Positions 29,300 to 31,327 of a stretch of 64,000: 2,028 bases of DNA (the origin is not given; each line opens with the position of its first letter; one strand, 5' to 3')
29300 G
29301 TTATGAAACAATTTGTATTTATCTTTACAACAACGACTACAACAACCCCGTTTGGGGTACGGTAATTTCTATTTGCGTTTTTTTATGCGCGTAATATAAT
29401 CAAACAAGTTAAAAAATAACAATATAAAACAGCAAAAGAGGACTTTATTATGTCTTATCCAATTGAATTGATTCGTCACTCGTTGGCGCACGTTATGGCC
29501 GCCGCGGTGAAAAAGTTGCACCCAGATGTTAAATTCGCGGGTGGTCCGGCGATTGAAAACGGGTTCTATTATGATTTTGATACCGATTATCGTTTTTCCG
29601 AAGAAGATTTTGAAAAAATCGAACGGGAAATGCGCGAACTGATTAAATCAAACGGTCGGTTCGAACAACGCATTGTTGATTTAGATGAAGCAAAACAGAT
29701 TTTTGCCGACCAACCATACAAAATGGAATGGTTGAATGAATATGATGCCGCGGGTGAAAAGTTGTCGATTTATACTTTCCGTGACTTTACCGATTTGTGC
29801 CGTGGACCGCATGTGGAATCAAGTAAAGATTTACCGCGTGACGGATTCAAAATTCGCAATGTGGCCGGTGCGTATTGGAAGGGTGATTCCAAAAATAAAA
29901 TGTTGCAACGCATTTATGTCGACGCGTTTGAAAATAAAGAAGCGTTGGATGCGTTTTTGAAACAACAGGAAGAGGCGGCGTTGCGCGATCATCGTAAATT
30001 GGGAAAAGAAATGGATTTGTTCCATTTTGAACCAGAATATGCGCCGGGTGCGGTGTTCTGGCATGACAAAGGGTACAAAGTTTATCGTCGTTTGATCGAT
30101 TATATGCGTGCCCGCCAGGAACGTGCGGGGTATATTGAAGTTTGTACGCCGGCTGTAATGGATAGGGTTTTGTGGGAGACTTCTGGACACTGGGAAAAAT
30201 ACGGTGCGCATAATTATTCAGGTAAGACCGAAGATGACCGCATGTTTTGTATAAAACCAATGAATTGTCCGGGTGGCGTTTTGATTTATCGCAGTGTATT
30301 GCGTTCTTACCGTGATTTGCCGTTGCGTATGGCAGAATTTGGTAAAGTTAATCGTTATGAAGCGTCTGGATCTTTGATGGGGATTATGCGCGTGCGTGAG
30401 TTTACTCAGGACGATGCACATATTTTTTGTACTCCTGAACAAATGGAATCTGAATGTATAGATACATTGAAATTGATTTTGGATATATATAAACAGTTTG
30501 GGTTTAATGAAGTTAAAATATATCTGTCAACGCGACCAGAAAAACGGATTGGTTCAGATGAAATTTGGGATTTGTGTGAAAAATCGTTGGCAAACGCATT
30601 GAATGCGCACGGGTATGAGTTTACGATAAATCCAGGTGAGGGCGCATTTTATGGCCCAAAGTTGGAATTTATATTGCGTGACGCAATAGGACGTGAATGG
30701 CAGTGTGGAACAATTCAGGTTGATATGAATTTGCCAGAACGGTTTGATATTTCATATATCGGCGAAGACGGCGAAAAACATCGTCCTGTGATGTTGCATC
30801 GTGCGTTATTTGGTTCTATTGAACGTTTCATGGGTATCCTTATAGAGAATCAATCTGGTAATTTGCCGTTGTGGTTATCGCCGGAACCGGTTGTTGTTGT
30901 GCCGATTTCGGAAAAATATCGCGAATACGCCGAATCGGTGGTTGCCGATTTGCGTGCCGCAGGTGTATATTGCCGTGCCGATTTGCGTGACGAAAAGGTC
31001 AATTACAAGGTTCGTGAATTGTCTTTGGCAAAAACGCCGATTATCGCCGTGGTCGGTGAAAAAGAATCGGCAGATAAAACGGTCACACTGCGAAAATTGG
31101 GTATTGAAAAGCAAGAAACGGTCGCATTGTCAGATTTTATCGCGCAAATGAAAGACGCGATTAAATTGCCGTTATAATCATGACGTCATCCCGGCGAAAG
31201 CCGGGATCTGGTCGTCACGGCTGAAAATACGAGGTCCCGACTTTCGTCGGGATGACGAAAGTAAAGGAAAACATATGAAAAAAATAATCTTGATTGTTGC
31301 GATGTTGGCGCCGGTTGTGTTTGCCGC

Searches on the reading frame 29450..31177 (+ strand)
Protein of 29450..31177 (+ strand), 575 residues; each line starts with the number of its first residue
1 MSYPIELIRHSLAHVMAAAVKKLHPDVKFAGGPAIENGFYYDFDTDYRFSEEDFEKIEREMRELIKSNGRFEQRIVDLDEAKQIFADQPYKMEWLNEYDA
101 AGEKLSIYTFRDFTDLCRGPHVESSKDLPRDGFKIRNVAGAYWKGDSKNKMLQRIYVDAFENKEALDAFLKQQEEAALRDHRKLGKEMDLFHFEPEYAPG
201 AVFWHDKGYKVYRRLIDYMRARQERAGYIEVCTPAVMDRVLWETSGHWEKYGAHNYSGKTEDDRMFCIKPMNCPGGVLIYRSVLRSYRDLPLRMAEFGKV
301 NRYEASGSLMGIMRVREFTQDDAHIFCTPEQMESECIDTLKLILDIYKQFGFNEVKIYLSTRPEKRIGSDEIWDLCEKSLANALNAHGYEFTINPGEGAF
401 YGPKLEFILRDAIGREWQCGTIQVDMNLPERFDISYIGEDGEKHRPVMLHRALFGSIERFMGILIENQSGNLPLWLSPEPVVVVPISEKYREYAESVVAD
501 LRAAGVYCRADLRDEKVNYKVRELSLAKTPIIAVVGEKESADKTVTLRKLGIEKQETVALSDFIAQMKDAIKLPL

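Call 11: find_encoding_contigs(protein=window:29450-31177:+, flank=10000, max_places=1)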
Protein window:29450-31177:+ (575 aa): 17 contigs read that carry it; 1 place shown.
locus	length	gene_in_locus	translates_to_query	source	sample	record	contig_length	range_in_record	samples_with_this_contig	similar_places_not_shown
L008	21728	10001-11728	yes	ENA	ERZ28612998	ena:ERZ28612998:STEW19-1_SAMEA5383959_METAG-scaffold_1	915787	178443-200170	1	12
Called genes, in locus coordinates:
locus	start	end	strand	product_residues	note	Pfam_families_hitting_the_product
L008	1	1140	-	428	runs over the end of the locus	PF05496:RuvB_N, PF06068:TIP49 (weak), PF00158:Sigma54_activat (faint), PF14532:Sigma54_activ_2 (weak), PF00004:AAA, PF07728:AAA_5, PF16193:AAA_assoc_2, PF12002:MgsA_C, +4 more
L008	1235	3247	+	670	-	PF02130:YbeY, PF20154:LNT_N, PF00795:CN_hydrolase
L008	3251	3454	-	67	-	PF13467:RHH_4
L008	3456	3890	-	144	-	-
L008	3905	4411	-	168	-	-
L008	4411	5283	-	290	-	-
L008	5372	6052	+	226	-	-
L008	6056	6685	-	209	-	PF02390:Methyltransf_4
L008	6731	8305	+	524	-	PF00749:tRNA-synt_1c, PF19269:Anticodon_2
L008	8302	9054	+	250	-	PF03006:HlyIII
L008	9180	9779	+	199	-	-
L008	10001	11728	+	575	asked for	PF07973:tRNA_SAD, PF00587:tRNA-synt_2b, PF03129:HGTP_anticodon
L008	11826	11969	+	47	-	-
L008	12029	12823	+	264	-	PF05036:SPOR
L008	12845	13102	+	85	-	PF02416:TatA_B_E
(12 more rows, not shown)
